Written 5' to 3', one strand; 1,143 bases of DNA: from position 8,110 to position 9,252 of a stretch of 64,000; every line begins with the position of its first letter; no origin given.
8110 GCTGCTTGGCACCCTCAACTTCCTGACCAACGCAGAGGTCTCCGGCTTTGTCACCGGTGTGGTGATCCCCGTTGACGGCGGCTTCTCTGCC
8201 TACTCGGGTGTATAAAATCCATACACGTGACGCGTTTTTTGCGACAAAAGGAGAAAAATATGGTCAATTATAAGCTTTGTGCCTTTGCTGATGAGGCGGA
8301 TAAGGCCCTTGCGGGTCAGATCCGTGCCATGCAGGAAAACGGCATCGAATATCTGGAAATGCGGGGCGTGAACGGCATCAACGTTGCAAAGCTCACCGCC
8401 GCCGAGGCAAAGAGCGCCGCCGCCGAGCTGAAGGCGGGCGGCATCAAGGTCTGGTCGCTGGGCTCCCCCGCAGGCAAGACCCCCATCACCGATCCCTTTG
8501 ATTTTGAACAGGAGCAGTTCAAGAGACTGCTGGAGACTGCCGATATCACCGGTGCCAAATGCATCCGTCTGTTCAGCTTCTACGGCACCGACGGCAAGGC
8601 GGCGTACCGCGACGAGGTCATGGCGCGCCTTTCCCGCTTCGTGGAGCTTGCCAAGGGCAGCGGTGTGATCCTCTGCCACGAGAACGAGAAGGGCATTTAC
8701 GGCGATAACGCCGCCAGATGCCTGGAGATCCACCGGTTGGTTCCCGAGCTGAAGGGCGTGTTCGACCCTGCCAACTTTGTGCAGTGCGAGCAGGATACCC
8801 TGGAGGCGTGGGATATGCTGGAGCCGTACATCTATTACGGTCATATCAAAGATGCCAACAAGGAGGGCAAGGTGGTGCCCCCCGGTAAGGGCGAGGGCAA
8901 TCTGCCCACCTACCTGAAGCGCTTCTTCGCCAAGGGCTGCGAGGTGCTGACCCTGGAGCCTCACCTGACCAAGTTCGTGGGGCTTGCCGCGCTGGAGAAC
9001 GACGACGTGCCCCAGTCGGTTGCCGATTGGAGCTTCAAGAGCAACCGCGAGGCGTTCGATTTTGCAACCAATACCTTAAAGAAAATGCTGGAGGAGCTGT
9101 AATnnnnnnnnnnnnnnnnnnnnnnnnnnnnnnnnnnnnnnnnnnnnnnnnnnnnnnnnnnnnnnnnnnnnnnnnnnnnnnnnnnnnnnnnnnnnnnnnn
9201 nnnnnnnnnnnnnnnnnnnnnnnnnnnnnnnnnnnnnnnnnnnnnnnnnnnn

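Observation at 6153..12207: uxuA-uxuB operon extended by two TIM-barrel isomerase/lyase-like genes plus a Gfo/Idh/MocA oxidoreductase, with no uxaC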

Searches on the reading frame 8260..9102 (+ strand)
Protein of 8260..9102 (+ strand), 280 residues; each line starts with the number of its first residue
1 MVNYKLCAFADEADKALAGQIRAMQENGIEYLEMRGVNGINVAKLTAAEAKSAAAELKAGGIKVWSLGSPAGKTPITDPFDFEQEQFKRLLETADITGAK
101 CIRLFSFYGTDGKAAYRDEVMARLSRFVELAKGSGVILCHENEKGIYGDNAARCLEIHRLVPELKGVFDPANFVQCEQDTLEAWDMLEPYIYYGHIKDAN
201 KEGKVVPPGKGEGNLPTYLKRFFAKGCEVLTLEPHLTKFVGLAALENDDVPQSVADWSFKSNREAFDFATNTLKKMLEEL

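Call 3: search_protein_families(library=pfam, proteins=[window:8260-9102:+])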
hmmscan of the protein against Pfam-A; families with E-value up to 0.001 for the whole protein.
window:8260-9102:+ (280 aa): 1 family
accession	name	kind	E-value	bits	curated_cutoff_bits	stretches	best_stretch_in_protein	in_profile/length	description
PF01261.30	AP_endonuc_2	-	1e-18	68.4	31.1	1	22-235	2-230/249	Xylose isomerase-like TIM barrel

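Call 4: search_protein_families(library=ncbifam, proteins=[window:8260-9102:+])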
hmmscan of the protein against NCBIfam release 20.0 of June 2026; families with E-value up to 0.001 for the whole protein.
window:8260-9102:+ (280 aa): 0 families

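Call 11: search_solved_structures(query=window:8260-9102:+, max_evalue=1)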
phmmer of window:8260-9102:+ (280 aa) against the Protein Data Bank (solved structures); distinct sequences matched with E-value up to 1: 2.
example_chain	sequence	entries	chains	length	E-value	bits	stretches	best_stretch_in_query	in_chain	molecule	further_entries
8z1i_A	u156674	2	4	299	0.00046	23.1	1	119-199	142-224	Art22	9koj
8a22_Ai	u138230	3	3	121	0.49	13.1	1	90-133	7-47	uL14m | Hypothetical protein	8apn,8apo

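Call 22: find_homologous_proteins(query=window:8260-9102:+)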
Query window:8260-9102:+ (280 aa): 6515 proteins with E <= 0.001 among 8000 candidates; the best 120 are listed.
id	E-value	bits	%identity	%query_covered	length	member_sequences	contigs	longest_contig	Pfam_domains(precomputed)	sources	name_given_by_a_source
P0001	4.7e-175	599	94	100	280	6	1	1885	PF01261.31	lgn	-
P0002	6.9e-174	595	94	100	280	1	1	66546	PF01261.31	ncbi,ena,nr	ncbi:MAG: sugar phosphate isomerase/epimerase [Clostridia bacterium]|nr:sugar phosphate isomerase/ep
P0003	1.2e-169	581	91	100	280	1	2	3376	PF01261.31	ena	-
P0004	5.0e-169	579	90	100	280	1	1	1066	PF01261.31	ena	-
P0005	1.5e-168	577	90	100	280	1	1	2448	PF01261.31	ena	-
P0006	2.8e-167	573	90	100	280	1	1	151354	PF01261.31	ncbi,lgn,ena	-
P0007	7.9e-167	572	89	100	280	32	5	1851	PF01261.31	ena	-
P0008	3.7e-166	570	89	100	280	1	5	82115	PF01261.31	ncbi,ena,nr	ncbi:MAG: sugar phosphate isomerase/epimerase [Clostridia bacterium]|nr:sugar phosphate isomerase/ep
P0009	3.8e-166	570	89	100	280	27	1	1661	PF01261.31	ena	-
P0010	5.6e-166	569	89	100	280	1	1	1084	PF01261.31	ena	-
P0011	5.5e-164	562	88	100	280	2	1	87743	PF01261.31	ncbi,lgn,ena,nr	ncbi:MAG: TIM barrel protein [Clostridia bacterium]|nr:TIM barrel protein [Clostridia bacterium]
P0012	1.3e-163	561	88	100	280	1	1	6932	PF01261.31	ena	-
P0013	2.3e-162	557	88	100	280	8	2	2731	PF01261.31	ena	-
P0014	2.3e-162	557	88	100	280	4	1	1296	PF01261.31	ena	-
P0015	1.5e-160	551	86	100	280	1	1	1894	PF01261.31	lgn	-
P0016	5.9e-159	546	85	100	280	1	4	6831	PF01261.31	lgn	-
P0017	2.0e-156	538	84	100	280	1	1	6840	PF01261.31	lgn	-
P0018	3.1e-156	537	83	100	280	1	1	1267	PF01261.31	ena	-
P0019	1.1e-153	529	84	100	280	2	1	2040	PF01261.31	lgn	-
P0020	2.2e-150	518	82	100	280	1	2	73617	PF01261.31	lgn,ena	-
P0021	3.0e-150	517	81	100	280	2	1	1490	PF01261.31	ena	-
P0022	1.2e-148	512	80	100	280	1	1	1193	PF01261.31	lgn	-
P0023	4.9e-148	510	81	100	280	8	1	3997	PF01261.31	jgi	jgi:sugar phosphate isomerase/epimerase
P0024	2.0e-147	508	79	100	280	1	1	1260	PF01261.31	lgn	-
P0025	2.6e-147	508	80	100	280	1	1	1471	PF01261.31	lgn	-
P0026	2.4e-146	505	79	100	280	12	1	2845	PF01261.31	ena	-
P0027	1.2e-145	502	79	100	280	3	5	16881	PF01261.31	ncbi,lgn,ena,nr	ncbi:MAG: sugar phosphate isomerase/epimerase [Clostridia bacterium]|nr:sugar phosphate isomerase/ep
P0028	8.1e-145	500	78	100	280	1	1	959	PF01261.31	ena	-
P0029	5.3e-136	471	77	100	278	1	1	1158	PF01261.31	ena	-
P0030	1.6e-135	469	76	100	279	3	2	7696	PF01261.31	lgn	-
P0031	1.0e-133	463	74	100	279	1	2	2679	PF01261.31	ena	-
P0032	1.9e-130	452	74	99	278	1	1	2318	PF01261.31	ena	-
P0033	2.7e-130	452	72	100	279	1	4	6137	PF01261.31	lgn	-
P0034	2.4e-129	449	72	100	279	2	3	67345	PF01261.31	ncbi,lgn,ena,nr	ncbi:MAG: sugar phosphate isomerase/epimerase [Clostridia bacterium]|nr:sugar phosphate isomerase/ep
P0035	2.7e-129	449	72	100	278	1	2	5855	PF01261.31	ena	-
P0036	7.6e-127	441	70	100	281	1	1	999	PF01261.31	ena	-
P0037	1.1e-126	440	72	99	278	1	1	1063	PF01261.31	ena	-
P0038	1.2e-126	440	69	100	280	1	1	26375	PF01261.31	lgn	-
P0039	3.2e-126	439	86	80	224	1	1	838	PF01261.31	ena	-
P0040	1.6e-124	433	71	99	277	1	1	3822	PF01261.31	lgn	-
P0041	1.9e-123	429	72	99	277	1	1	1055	PF01261.31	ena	-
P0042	2.5e-123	429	71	99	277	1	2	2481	PF01261.31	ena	-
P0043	1.3e-122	427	72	99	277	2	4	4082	PF01261.31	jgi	-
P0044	1.8e-122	426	68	100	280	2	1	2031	PF01261.31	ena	-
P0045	2.3e-122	426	70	99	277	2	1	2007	PF01261.31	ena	-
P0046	2.9e-122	426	68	100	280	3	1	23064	PF01261.31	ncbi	-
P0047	1.2e-121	424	69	99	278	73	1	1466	PF01261.31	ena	-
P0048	3.3e-121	422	70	98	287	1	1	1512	PF01261.31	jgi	jgi:sugar phosphate isomerase/epimerase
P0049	1.3e-120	420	69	100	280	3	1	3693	PF01261.31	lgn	-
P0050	1.5e-120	420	68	100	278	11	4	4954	PF01261.31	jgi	-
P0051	4.1e-120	419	69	100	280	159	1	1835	PF01261.31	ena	-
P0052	5.7e-119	415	69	99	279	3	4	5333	PF01261.31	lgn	-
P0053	8.7e-118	411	68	100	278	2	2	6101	PF01261.31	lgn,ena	-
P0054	8.8e-118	411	67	99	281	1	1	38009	PF01261.31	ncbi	-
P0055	1.8e-117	410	66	100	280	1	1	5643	PF01261.31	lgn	-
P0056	2.7e-117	409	68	99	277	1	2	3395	PF01261.31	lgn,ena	-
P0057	2.6e-116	406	67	100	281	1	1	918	PF01261.31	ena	-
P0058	7.9e-116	404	68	99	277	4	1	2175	PF01261.31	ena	-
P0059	2.3e-115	403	64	100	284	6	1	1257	PF01261.31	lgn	-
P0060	8.2e-115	401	66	100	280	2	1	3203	PF01261.31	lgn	-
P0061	1.6e-114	400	66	100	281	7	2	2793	PF01261.31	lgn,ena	-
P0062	8.5e-114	398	63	100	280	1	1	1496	PF01261.31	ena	-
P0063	2.3e-113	396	64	100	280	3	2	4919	PF01261.31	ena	-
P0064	4.8e-113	395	62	99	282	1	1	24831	PF01261.31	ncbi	-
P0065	9.2e-113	394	65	99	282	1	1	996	PF01261.31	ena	-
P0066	1.5e-112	394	65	99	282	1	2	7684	PF01261.31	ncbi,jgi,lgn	-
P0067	1.5e-112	394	63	100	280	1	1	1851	PF01261.31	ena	-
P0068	3.0e-112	393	63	100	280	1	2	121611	PF01261.31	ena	-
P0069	3.5e-112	393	64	98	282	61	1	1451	PF01261.31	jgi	jgi:sugar phosphate isomerase/epimerase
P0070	1.1e-111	391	62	100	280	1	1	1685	PF01261.31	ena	-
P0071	3.8e-111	389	62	100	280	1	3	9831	PF01261.31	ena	-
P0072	3.9e-111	389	63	100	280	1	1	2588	PF01261.31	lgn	-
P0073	5.0e-111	389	63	98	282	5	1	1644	PF01261.31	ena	-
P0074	5.0e-111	389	62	100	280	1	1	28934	PF01261.31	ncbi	-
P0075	1.0e-110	388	62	100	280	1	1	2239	PF01261.31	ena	-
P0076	1.2e-110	387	62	99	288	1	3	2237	PF01261.31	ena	-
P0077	1.9e-110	387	62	100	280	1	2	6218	PF01261.31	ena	-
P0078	2.5e-110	386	62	100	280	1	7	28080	PF01261.31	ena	-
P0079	2.5e-110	386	61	99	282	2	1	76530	PF01261.31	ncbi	-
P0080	2.7e-110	386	62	100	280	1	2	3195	PF01261.31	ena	-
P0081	4.1e-110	386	64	99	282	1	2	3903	PF01261.31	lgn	-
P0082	2.3e-109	383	61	100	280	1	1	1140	PF01261.31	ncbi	-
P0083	3.0e-109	383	63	99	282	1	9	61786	PF01261.31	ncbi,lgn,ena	-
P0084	4.5e-109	382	61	100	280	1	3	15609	PF01261.31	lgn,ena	-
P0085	4.8e-109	382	62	99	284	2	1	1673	PF01261.31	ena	-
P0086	6.3e-109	382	61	100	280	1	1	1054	PF01261.31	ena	-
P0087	7.1e-109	382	62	99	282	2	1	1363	PF01261.31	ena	-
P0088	7.9e-109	382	63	99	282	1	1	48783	PF01261.31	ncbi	-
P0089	1.5e-108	381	63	99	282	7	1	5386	PF01261.31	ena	-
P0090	1.5e-108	381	62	100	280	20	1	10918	PF01261.31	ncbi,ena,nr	ncbi:MAG: sugar phosphate isomerase/epimerase [Clostridia bacterium]|nr:sugar phosphate isomerase/ep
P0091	1.6e-108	380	60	99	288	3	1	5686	PF01261.31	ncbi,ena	-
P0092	1.7e-108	380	63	100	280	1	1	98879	PF01261.31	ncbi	-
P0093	1.8e-108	380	62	99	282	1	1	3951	PF01261.31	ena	-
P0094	2.1e-108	380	62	99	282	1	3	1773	PF01261.31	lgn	-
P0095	2.3e-108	380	62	99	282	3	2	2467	PF01261.31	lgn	-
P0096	3.5e-108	379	63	99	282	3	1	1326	PF01261.31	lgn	-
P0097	4.0e-108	379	61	100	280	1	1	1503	PF01261.31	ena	-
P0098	4.2e-108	379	62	100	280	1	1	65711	PF01261.31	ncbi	-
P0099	4.9e-108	379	62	99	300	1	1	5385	PF01261.31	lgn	-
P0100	5.0e-108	379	63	99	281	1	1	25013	PF01261.31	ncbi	-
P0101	6.4e-108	379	62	100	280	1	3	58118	PF01261.31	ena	-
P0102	7.5e-108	378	61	98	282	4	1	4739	PF01261.31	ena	-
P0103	8.8e-108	378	61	100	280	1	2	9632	PF01261.31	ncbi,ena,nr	ncbi:MAG: sugar phosphate isomerase/epimerase [Clostridia bacterium]|nr:sugar phosphate isomerase/ep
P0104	8.9e-108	378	62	100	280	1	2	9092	PF01261.31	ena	-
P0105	9.7e-108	378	62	99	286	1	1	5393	PF01261.31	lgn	-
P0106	1.1e-107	378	61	99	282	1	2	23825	PF01261.31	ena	-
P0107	1.4e-107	377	63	98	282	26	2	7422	PF01261.31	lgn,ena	-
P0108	1.5e-107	377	59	100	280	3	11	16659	PF01261.31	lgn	-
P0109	2.0e-107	377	61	98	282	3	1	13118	PF01261.31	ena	-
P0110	2.2e-107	377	61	99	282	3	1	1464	PF01261.31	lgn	-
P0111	2.5e-107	377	61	98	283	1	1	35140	PF01261.31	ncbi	-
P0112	4.0e-107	376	60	100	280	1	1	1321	PF01261.31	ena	-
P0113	4.0e-107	376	62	99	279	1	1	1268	PF01261.31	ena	-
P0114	4.2e-107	376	60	100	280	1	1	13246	PF01261.31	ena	-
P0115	4.6e-107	376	63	94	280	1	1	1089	PF01261.31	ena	-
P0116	6.6e-107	375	61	98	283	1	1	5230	PF01261.31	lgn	-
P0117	7.2e-107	375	62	99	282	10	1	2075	PF01261.31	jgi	jgi:sugar phosphate isomerase/epimerase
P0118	7.7e-107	375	61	100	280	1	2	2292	PF01261.31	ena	-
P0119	9.0e-107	375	59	100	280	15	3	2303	PF01261.31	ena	-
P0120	1.1e-106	375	61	98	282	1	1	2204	PF01261.31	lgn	-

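Call 24: find_related_loci(query=A1, collection=genome_contigs, flank=10000)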
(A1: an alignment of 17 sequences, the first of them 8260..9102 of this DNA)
Query A1 (280 aa) in genome_contigs; peptide patterns used: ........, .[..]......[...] (x = any residue, [..] = any of these).
599 stretches matched a pattern (row limit reached: there are more); 538 encode a relative of the query (tblastn E <= 1e-3); the best 80 are kept; 80 distinct loci.
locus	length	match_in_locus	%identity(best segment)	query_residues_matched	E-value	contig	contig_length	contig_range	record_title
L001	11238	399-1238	88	1-280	1e-162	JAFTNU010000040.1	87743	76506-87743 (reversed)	MAG: Clostridia bacterium isolate RGIG3987 Roe_deer_Cecum-4__c224941, whole genome shotgun sequence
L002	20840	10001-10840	89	1-280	1e-162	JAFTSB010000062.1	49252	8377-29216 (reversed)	MAG: Clostridia bacterium isolate RGIG4098 Roe_deer_Cecum.Co__c2262017, whole genome shotgun sequence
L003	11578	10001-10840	62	1-280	5e-118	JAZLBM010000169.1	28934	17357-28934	MAG: Eubacteriales bacterium isolate T1900045064_TC20190058.MAGScoT_cleanbin_000014 SGB_4583_k141_555207, whole genome s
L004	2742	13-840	64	4-280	5e-121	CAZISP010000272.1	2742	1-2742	MAG TPA_asm: uncultured Lachnospiraceae bacterium isolate SRP315200_co2_624 genome assembly, contig: NODE_80957_length_2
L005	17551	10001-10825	63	5-280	1e-112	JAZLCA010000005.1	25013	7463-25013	MAG: Eubacteriales bacterium isolate T1900045055_TC20190048.MAGScoT_cleanbin_000006 SGB_4545_k141_2177171, whole genome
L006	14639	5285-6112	59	5-280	2e-111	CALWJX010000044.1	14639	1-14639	MAG: uncultured Clostridia bacterium isolate BRZ_FI__bin114 genome assembly, contig: BRZ_FI__NODE_5590_length_14639_cov_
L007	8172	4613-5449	61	1-279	2e-109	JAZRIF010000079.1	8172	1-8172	MAG: Eubacteriales bacterium isolate T1900045476_YK20190170.MAGScoT_cleanbin_000058 SGB_7273_k141_2193480, whole genome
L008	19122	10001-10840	59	1-280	8e-109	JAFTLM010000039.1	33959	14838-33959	MAG: Clostridia bacterium isolate RGIG3927 Roe_deer_Cecum-3__c56058, whole genome shotgun sequence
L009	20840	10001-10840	58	1-280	3e-108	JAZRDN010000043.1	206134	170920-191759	MAG: Eubacteriales bacterium isolate T1900045506_YK20190200.MAGScoT_cleanbin_000017 SGB_7532_k141_28018, whole genome sh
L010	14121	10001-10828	59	5-280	4e-108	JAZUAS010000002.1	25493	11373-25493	MAG: Eubacteriales bacterium isolate T1900045319_YK20190008.MAGScoT_cleanbin_000024 SGB_6338_k141_1829966, whole genome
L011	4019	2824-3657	59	1-280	1e-108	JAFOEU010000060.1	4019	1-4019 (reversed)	MAG: Clostridia bacterium isolate RGIG402 Dairy_cattle_Colon-5__c501966, whole genome shotgun sequence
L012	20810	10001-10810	60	5-274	2e-106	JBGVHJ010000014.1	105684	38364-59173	MAG: Eubacteriales bacterium isolate fecal_MAG_346 fecal_MAG_346_contig_0014, whole genome shotgun sequence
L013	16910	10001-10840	58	1-279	1e-105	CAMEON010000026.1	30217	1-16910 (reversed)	MAG: uncultured Clostridia bacterium isolate SRR15057928_bin.6_metaWRAP_v1.3_MAG genome assembly, contig: ERZ10407477.62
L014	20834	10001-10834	58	3-280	4e-105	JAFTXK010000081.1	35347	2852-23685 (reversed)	MAG: Clostridia bacterium isolate RGIG4237 Roe_deer_Colon-4__c260852, whole genome shotgun sequence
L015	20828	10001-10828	57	5-280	1e-104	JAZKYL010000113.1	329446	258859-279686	MAG: Eubacteriales bacterium isolate T1900045102_TC20190096.MAGScoT_cleanbin_000011 SGB_4764_k141_1434941, whole genome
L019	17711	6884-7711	58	5-280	5e-104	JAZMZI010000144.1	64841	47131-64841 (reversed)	MAG: Eubacteriales bacterium isolate T1900044750_TS20190416.MAGScoT_cleanbin_000046 SGB_2190_k141_528247, whole genome s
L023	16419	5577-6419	57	5-280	2e-101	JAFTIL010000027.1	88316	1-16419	MAG: Clostridia bacterium isolate RGIG3848 Roe_deer_Cecum-1__c2597, whole genome shotgun sequence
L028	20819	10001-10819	55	1-277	5e-97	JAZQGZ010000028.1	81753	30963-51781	MAG: Oscillospiraceae bacterium isolate T1900044629_TS20190095.MAGScoT_cleanbin_000034 SGB_999_k141_1861530, whole genom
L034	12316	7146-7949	55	2-277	2e-94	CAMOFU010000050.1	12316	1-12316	MAG: uncultured Clostridia bacterium isolate SRR873604_bin.87_metaWRAP_v1.3_MAG genome assembly, contig: NODE_12227_leng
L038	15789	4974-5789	56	2-277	8e-94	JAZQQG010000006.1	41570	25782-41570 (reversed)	MAG: Lachnospiraceae bacterium isolate T1900045236_TH20190006.MAGScoT_cleanbin_000043 SGB_5477_k141_2591377, whole genom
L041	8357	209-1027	55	1-277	9e-93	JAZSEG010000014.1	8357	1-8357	MAG: Oscillospiraceae bacterium isolate T1900044591_TS20190057.MAGScoT_cleanbin_000024 SGB_635_k141_1013046, whole genom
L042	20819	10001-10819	55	1-277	2e-92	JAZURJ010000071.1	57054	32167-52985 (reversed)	MAG: Oscillospiraceae bacterium isolate T1900044852_TS20190318.MAGScoT_cleanbin_000012 SGB_3030_k141_1201601, whole geno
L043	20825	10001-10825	52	2-277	1e-92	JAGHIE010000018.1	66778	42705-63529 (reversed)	MAG: Oscillospiraceae bacterium isolate MAG.366 k127_1389572, whole genome shotgun sequence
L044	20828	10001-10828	55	1-277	2e-92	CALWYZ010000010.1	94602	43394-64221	MAG: uncultured Clostridia bacterium isolate BRZ_KQ__bin77 genome assembly, contig: BRZ_KQ__NODE_454_length_94602_cov_15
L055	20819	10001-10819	53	1-277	4e-91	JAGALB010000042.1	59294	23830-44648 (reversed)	MAG: Ruminiclostridium sp. isolate RGIG8540 Water_deer_Cecum-2__c352021, whole genome shotgun sequence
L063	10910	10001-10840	52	1-280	9e-90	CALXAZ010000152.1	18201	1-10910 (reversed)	MAG: uncultured Clostridia bacterium isolate E0_DM__bin168 genome assembly, contig: E0_DM__k127_480904, whole genome sho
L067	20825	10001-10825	51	1-280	1e-89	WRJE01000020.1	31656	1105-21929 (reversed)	MAG: Oscillospiraceae bacterium isolate Nt197P3bin72 Ga0082212_10001795, whole genome shotgun sequence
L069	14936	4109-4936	53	1-279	2e-89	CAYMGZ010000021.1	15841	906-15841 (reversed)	MAG TPA_asm: uncultured Lachnospiraceae bacterium isolate SRP287540_co1_107 genome assembly, contig: NODE_3903_length_15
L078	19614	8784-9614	52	1-277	4e-88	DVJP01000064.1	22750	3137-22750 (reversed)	MAG TPA_asm: Candidatus Merdivicinus excrementipullorum isolate CHK199-13235 CHK199__C265948_L22750_ERR3414594, whole ge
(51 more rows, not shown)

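Call 32: search_protein_families(library=pfam, proteins=[L055:2875-3723:-, L041:2197-3051:+, L038:8526-9425:+, L067:16774-18174:+, L042:7265-7894:+, L043:14041-15072:-, L006:2354-3103:-, L019:11160-13187:+, L010:7234-8127:+, L028:12772-14199:+], max_evalue=0.001)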
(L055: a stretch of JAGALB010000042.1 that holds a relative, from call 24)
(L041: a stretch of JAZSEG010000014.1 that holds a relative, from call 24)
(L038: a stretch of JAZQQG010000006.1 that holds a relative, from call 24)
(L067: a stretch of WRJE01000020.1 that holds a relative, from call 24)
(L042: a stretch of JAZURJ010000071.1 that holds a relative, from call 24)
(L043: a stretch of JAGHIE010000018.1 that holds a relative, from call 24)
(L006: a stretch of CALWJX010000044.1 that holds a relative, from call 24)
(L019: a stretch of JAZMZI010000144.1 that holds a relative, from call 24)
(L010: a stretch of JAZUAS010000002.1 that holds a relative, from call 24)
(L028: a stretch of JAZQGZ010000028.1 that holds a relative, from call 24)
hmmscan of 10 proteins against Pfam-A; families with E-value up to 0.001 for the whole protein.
L055:2875-3723:- (282 aa): 4 families
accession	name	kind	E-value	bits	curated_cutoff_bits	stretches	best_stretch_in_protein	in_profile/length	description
PF12833.13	HTH_18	-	2.2e-19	70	33.6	1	203-280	1-79/80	Helix-turn-helix domain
PF00165.29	HTH_AraC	-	7.3e-10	39.2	26.6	1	250-278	13-40/42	Bacterial regulatory helix-turn-helix proteins, AraC family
PF02311.25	AraC_binding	-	5.6e-06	26.6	21.1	1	32-159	16-134/135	AraC-like ligand binding domain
PF07883.17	Cupin_2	-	0.00024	21.2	27.2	1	32-84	11-63/70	Cupin domain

L041:2197-3051:+ (284 aa): 0 families

L038:8526-9425:+ (299 aa): 2 families
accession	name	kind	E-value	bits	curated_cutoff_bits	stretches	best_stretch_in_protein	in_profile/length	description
PF00005.33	ABC_tran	-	1.2e-26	94.4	25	1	20-157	1-137/137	ABC transporter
PF13304.12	AAA_21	-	7.6e-16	59.5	27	1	86-187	220-298/304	AAA domain, putative AbiEii toxin, Type IV TA system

L067:16774-18174:+ (466 aa): 1 family
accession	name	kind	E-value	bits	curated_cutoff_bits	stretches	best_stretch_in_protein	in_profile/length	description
PF02614.20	UxaC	-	8.5e-200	664.9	25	1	1-463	1-464/464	Glucuronate isomerase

L042:7265-7894:+ (209 aa): 1 family
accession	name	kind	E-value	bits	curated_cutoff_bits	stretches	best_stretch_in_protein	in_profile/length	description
PF01081.25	Aldolase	-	3.9e-65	219.4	27.8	1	5-198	3-196/196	KDPG and KHG aldolase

L043:14041-15072:- (343 aa): 1 family
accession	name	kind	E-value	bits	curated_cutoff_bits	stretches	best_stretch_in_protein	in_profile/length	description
PF00294.29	PfkB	-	3.1e-30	106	25.8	1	6-312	3-290/302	pfkB family carbohydrate kinase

L006:2354-3103:- (249 aa): 1 family
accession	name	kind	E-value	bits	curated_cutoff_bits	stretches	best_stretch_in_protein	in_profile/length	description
PF06283.17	ThuA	-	9.8e-28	98.3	33.4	1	8-224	1-209/209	Trehalose utilisation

L019:11160-13187:+ (675 aa): 1 family
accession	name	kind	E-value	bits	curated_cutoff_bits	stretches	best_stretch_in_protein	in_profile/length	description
PF02065.24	Melibiase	-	9.4e-19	68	27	1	202-343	47-190/347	Melibiase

L010:7234-8127:+ (297 aa): 0 families

L028:12772-14199:+ (475 aa): 1 family
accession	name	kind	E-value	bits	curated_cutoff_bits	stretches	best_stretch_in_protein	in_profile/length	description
PF02156.21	Glyco_hydro_26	-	2.3e-47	162.3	20.2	1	127-407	1-285/311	Glycosyl hydrolase family 26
